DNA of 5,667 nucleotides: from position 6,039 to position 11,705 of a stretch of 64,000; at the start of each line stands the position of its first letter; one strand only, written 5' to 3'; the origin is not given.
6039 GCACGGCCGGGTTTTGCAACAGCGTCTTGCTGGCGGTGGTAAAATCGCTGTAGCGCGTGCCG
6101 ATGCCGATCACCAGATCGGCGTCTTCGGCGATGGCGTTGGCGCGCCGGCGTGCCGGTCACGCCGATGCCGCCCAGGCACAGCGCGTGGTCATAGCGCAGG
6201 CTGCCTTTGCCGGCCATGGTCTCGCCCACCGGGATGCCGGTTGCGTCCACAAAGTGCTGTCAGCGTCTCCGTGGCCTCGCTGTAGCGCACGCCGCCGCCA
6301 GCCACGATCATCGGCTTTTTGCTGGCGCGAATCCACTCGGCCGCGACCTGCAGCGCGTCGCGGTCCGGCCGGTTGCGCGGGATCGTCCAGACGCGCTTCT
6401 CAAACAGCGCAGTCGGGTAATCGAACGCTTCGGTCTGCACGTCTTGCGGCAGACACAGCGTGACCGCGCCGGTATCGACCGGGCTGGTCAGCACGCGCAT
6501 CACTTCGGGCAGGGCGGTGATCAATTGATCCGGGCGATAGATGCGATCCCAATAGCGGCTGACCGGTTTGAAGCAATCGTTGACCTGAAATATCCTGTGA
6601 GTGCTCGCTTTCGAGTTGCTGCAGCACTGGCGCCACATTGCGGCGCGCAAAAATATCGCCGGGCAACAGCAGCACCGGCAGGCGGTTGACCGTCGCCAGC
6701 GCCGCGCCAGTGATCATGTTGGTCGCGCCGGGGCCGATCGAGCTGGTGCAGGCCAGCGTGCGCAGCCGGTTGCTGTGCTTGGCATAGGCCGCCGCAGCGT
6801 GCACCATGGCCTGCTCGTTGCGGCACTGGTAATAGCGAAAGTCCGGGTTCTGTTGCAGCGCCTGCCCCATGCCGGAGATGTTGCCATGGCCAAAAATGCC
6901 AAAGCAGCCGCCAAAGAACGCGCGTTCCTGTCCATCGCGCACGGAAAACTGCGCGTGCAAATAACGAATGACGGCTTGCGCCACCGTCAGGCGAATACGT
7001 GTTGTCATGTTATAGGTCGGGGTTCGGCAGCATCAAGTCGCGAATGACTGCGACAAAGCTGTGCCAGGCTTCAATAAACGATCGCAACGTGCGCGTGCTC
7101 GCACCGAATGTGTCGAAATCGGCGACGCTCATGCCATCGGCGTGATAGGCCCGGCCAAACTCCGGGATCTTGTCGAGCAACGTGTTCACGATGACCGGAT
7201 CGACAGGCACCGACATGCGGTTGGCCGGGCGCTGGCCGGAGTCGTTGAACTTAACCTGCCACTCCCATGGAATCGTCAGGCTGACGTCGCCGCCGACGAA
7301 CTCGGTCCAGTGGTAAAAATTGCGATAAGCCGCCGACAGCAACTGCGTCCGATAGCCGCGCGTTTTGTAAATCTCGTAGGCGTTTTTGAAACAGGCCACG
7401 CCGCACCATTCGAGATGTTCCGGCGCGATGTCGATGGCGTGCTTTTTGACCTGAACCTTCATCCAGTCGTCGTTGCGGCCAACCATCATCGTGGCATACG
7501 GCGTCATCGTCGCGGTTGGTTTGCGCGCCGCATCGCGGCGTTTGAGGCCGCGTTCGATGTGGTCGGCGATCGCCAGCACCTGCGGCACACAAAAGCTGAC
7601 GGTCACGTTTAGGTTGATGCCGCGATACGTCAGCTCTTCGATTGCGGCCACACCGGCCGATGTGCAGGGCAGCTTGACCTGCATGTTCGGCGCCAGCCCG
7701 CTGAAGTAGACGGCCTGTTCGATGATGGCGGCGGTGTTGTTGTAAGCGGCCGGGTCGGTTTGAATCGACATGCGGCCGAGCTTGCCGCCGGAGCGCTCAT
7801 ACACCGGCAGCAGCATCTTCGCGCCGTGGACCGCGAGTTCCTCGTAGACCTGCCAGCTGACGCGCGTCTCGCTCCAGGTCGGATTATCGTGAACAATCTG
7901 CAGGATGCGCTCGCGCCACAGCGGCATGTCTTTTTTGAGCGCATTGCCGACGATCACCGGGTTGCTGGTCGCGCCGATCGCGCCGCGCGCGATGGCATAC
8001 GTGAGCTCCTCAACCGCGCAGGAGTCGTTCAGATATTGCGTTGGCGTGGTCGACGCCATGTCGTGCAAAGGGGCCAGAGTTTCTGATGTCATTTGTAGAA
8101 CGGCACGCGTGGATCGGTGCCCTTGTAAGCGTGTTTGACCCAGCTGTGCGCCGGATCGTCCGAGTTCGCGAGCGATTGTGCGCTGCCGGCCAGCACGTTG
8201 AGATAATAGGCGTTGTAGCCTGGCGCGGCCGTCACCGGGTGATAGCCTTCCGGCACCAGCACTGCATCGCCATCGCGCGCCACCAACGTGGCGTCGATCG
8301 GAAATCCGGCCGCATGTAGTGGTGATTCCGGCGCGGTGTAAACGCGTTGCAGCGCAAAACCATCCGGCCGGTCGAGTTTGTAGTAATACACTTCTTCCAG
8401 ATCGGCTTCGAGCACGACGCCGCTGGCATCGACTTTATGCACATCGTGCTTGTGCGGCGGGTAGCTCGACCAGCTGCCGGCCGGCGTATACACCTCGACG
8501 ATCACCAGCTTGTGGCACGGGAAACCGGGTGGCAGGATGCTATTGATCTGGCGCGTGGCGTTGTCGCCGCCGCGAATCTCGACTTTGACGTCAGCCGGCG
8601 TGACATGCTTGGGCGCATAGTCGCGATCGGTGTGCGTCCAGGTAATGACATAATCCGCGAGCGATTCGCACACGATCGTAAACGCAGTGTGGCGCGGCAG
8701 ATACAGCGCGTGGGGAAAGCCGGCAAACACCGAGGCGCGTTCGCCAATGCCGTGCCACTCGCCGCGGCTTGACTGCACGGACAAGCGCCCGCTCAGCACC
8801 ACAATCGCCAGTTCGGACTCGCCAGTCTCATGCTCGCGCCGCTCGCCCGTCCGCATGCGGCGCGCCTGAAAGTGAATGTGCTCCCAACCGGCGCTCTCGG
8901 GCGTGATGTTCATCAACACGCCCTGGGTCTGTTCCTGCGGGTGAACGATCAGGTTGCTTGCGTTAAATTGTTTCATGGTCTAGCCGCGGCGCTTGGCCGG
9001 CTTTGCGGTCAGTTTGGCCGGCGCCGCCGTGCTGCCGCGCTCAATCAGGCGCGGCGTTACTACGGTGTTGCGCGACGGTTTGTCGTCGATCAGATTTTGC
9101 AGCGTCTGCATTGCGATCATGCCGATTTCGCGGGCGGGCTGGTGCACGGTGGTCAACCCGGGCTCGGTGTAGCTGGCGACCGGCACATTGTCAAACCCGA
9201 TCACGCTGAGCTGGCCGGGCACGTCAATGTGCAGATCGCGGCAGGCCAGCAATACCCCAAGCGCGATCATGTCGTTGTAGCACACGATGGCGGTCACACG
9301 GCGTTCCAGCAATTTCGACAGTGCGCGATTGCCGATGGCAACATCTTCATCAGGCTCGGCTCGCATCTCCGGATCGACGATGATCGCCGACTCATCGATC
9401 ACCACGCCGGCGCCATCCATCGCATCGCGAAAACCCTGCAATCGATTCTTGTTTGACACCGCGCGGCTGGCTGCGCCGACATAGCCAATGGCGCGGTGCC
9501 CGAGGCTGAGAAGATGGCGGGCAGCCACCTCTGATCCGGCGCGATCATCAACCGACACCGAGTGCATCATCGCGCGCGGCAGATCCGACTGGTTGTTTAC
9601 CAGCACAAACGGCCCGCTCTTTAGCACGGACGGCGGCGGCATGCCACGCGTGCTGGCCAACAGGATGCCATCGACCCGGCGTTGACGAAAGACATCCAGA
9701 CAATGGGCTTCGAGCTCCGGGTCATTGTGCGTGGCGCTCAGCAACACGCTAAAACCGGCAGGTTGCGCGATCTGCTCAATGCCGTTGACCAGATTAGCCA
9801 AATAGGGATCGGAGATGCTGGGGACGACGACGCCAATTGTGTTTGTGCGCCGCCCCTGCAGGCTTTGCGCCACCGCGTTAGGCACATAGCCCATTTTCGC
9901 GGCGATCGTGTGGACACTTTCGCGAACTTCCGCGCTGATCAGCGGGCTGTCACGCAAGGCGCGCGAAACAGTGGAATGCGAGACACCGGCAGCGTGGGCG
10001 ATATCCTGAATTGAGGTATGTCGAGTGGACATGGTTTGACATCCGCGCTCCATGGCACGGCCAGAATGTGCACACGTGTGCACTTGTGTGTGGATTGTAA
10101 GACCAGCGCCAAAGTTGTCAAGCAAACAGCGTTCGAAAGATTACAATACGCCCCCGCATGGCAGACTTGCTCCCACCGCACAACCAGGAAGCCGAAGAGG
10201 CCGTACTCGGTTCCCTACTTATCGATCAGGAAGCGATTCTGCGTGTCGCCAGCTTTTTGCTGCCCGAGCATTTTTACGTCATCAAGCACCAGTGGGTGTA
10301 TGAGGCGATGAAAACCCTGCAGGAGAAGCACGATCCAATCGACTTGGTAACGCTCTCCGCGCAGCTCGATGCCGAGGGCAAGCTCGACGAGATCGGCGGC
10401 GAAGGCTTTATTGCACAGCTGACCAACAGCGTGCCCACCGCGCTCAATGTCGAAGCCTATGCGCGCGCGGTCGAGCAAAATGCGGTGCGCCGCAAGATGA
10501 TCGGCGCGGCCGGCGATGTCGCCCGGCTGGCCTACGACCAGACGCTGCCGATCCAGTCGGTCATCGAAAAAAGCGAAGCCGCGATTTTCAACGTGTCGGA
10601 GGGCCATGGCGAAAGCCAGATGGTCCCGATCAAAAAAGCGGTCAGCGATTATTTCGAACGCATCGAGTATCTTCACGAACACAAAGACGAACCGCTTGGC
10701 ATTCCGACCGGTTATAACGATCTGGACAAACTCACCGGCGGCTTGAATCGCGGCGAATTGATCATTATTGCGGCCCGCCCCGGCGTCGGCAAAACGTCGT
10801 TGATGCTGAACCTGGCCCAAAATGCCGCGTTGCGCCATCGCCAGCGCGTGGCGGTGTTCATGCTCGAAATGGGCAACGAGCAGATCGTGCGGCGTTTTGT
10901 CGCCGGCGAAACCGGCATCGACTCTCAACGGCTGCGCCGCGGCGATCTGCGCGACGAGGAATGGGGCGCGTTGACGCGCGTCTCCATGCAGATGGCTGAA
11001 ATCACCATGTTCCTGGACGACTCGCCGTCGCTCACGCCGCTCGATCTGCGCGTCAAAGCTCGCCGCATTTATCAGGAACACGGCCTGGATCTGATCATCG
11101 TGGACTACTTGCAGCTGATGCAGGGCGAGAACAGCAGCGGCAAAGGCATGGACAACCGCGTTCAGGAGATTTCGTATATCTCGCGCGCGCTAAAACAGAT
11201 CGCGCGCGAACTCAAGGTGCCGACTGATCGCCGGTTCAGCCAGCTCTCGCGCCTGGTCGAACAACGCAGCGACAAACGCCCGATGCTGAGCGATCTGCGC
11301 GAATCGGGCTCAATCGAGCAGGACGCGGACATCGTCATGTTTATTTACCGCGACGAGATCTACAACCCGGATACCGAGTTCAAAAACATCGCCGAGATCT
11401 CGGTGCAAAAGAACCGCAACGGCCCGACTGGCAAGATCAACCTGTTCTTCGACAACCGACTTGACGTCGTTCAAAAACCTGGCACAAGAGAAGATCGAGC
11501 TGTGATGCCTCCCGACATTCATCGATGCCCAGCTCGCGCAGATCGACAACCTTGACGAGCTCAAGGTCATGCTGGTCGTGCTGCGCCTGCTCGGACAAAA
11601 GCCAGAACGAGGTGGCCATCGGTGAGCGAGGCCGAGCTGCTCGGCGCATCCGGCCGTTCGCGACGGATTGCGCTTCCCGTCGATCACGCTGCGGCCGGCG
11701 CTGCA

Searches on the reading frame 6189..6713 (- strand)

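Call 83: search_protein_families(library=pfam, proteins=[window:6189-6713:-], max_evalue=0.001)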
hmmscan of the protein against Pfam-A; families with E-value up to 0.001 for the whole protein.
window:6189-6713:- (174 aa): 1 family
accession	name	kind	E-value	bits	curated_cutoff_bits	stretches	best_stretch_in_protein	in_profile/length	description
PF00205.28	TPP_enzyme_M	-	2.5e-07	30.9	30.4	1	122-157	2-37/137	Thiamine pyrophosphate enzyme, central domain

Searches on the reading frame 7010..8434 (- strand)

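Call 50: search_protein_families(library=pfam, proteins=[window:7010-8434:-])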
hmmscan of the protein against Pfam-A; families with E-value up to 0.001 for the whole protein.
window:7010-8434:- (474 aa): 1 family
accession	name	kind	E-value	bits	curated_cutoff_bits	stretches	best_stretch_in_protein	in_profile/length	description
PF00923.25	TAL_FSA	-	1e-35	124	27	1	137-430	4-278/285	Transaldolase/Fructose-6-phosphate aldolase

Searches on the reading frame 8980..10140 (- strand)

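Call 50: search_protein_families(library=pfam, proteins=[window:8980-10140:-])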
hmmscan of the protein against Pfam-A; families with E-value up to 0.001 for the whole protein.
window:8980-10140:- (386 aa): 5 families
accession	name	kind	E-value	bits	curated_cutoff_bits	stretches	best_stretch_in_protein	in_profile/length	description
PF13377.12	Peripla_BP_3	-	3.4e-38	131.8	26.5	1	207-371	1-167/167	Periplasmic binding protein-like domain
PF00532.27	Peripla_BP_1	-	2.1e-29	103.3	22.2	1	100-366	2-278/281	Periplasmic binding proteins and sugar binding domain of LacI family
PF00356.27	LacI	-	5.7e-16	58.5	27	1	43-88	1-46/46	Bacterial regulatory proteins, lacI family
PF13407.12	Peripla_BP_4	-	4.3e-12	46.6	35.1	1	102-354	1-257/258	Periplasmic binding protein domain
PF13936.12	HTH_38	-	0.00083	19.5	27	0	41-63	20-42/44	Helix-turn-helix domain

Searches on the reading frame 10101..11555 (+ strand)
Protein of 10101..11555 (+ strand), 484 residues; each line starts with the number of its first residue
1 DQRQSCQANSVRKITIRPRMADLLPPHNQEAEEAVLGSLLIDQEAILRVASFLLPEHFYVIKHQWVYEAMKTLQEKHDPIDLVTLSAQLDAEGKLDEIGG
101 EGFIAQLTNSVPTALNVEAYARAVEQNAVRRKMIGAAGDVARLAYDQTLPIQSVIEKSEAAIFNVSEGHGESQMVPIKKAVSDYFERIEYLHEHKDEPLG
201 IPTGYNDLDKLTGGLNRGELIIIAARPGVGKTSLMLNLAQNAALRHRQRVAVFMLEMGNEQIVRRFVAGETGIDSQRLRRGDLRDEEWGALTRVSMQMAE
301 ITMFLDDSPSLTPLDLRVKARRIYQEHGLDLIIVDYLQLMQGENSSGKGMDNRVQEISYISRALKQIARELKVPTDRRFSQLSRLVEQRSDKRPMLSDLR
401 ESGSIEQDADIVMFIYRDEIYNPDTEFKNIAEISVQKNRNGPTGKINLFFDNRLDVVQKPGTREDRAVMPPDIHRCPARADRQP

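Call 50: search_protein_families(library=pfam, proteins=[window:10101-11555:+])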
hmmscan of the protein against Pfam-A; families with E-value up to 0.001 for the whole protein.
window:10101-11555:+ (484 aa): 5 families
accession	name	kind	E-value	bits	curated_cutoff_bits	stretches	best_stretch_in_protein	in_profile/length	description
PF03796.21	DnaB_C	-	1.3e-96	323.4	27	1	200-453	1-249/255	DnaB-like helicase C terminal domain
PF00772.26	DnaB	-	3.6e-32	110.9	23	1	25-125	2-102/103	DnaB-like helicase N terminal domain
PF13481.12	AAA_25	-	3.7e-13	50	27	1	211-363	25-179/195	AAA domain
PF06745.19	ATPase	-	4.3e-05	23.4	26.6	1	201-280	1-79/231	KaiC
PF13401.12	AAA_22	-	0.00047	20.9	27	0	219-341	6-97/130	AAA domain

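Call 52: find_homologous_proteins(query=window:10101-11555:+, max_evalue=1e-80)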
Query window:10101-11555:+ (484 aa): 7811 proteins with E <= 1e-80 among 8000 candidates; the best 120 are listed.
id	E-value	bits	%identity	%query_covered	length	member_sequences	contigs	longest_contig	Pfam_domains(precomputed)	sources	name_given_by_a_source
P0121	0.0e+0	1027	100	96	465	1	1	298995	PF03796.22,PF00772.27,PF13481.13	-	-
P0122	2.5e-251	853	87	90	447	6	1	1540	PF03796.22,PF00772.27,PF13481.13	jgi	jgi:replicative DNA helicase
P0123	8.5e-249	844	88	90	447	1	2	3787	PF06745.20,PF03796.22,PF00772.27,PF13481.13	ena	-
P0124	1.2e-242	824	83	90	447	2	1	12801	PF06745.20,PF03796.22,PF00772.27,PF13481.13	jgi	jgi:replicative DNA helicase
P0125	5.4e-241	819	84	90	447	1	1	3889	PF06745.20,PF03796.22,PF00772.27,PF13481.13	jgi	jgi:replicative DNA helicase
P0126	1.5e-233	794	82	90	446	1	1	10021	PF06745.20,PF03796.22,PF00772.27,PF13481.13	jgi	jgi:replicative DNA helicase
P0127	2.5e-233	793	81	90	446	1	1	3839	PF06745.20,PF03796.22,PF00772.27,PF13481.13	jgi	jgi:replicative DNA helicase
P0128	7.0e-233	792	82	90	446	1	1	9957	PF06745.20,PF03796.22,PF00772.27,PF13481.13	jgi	jgi:replicative DNA helicase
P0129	8.0e-225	765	78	90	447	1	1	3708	PF06745.20,PF03796.22,PF00772.27,PF13481.13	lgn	-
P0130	8.6e-225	765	78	90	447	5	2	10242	PF06745.20,PF03796.22,PF00772.27,PF13481.13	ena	-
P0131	2.0e-224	764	78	90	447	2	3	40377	PF06745.20,PF03796.22,PF00772.27,PF13481.13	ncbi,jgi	jgi:replicative DNA helicase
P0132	7.1e-224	762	79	90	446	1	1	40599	PF06745.20,PF03796.22,PF00772.27,PF13481.13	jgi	jgi:replicative DNA helicase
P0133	1.3e-222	758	76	90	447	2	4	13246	PF06745.20,PF03796.22,PF00772.27,PF13481.13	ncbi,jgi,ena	jgi:replicative DNA helicase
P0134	1.8e-220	751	76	90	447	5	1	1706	PF06745.20,PF03796.22,PF00772.27,PF13481.13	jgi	-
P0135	8.8e-220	749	79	90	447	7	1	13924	PF03796.22,PF00772.27,PF13481.13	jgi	jgi:replicative DNA helicase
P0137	3.3e-219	747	79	90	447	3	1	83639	PF06745.20,PF03796.22,PF00772.27,PF13481.13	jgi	jgi:replicative DNA helicase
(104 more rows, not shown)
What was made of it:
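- Lineage: DnaB is closest to Thermoflexales/Anaerolineae (call 52).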

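Call 53: find_encoding_contigs(protein=P0124, flank=10000, max_places=2)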
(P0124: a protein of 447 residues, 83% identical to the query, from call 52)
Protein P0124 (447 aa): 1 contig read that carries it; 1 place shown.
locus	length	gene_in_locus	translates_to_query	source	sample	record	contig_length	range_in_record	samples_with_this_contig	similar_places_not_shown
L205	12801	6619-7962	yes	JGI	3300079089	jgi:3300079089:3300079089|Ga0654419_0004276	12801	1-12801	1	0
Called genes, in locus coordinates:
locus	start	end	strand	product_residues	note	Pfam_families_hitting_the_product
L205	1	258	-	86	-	?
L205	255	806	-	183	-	PF08020:DUF1706, PF11716:MDMPI_N, PF12867:DinB_2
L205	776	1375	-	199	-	PF00300:His_Phos_1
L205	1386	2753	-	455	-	PF13432:TPR_16 (weak)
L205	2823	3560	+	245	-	PF01578:Cytochrom_C_asm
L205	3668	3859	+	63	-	-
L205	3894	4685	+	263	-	PF02683:DsbD_TM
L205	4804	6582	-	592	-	PF13360:PQQ_2, PF13570:Beta-prop_ACSF4 (weak)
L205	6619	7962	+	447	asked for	PF00772:DnaB, PF03796:DnaB_C, PF06745:ATPase (weak), PF13481:AAA_25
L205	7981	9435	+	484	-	PF07261:DnaB_2 (weak)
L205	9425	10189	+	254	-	PF01695:IstB_IS21, PF00004:AAA (weak)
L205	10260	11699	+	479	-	PF00206:Lyase_1, PF14698:ASL_C2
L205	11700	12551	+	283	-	-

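Call 54: find_encoding_contigs(protein=P0126, flank=10000, max_places=2)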
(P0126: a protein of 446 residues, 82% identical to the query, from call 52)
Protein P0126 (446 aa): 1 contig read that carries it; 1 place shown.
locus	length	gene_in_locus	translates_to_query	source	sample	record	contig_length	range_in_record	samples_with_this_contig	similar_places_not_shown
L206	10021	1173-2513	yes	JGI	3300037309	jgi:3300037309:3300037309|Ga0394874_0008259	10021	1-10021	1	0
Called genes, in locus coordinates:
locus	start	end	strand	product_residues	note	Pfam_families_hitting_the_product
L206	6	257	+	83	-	-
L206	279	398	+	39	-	-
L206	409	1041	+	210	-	PF08645:PNK3P (weak), PF00702:Hydrolase, PF13419:HAD_2, PF13242:Hydrolase_like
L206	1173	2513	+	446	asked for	PF00772:DnaB, PF03796:DnaB_C, PF06745:ATPase (weak), PF13481:AAA_25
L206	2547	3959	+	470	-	PF07261:DnaB_2 (faint)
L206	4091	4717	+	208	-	PF01695:IstB_IS21, PF00308:Bac_DnaA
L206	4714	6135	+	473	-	PF00206:Lyase_1, PF14698:ASL_C2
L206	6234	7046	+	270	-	-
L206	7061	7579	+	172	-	PF04978:MST, PF12867:DinB_2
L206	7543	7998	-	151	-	-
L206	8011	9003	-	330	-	PF03706:LPG_synthase_TM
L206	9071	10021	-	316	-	?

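Call 55: find_encoding_contigs(protein=P0137, flank=10000, max_places=2)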
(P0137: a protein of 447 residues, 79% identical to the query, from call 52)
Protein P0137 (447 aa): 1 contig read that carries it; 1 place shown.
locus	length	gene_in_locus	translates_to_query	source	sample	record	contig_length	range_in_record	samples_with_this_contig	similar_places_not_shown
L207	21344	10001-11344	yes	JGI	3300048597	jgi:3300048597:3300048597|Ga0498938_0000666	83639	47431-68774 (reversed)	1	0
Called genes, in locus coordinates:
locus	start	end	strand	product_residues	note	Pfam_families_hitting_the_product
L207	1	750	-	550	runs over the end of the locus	PF01935:DUF87 (weak), PF05872:HerA_C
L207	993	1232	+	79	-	-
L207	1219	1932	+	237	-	PF01636:APH (weak)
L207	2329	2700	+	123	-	PF26421:Avidin_like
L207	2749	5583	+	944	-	PF00133:tRNA-synt_1, PF09334:tRNA-synt_1g, PF13603:tRNA-synt_1_2 (weak), PF09334:tRNA-synt_1g (weak), PF08264:Anticodon_1, PF10458:Val_tRNA-synt_C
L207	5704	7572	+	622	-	PF25275:Golvesin_C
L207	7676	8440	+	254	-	PF01048:PNP_UDP_1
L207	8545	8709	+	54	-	PF10013:DUF2256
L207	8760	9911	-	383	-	PF13506:Glyco_transf_21, PF00535:Glycos_transf_2, PF13641:Glyco_tranf_2_3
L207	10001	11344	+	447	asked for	PF00772:DnaB, PF03796:DnaB_C, PF06745:ATPase (weak), PF13481:AAA_25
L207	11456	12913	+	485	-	PF07261:DnaB_2 (faint)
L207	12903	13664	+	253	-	PF01695:IstB_IS21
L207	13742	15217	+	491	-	PF00206:Lyase_1, PF14698:ASL_C2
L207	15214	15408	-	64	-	-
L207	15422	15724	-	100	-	PF04365:BrnT_toxin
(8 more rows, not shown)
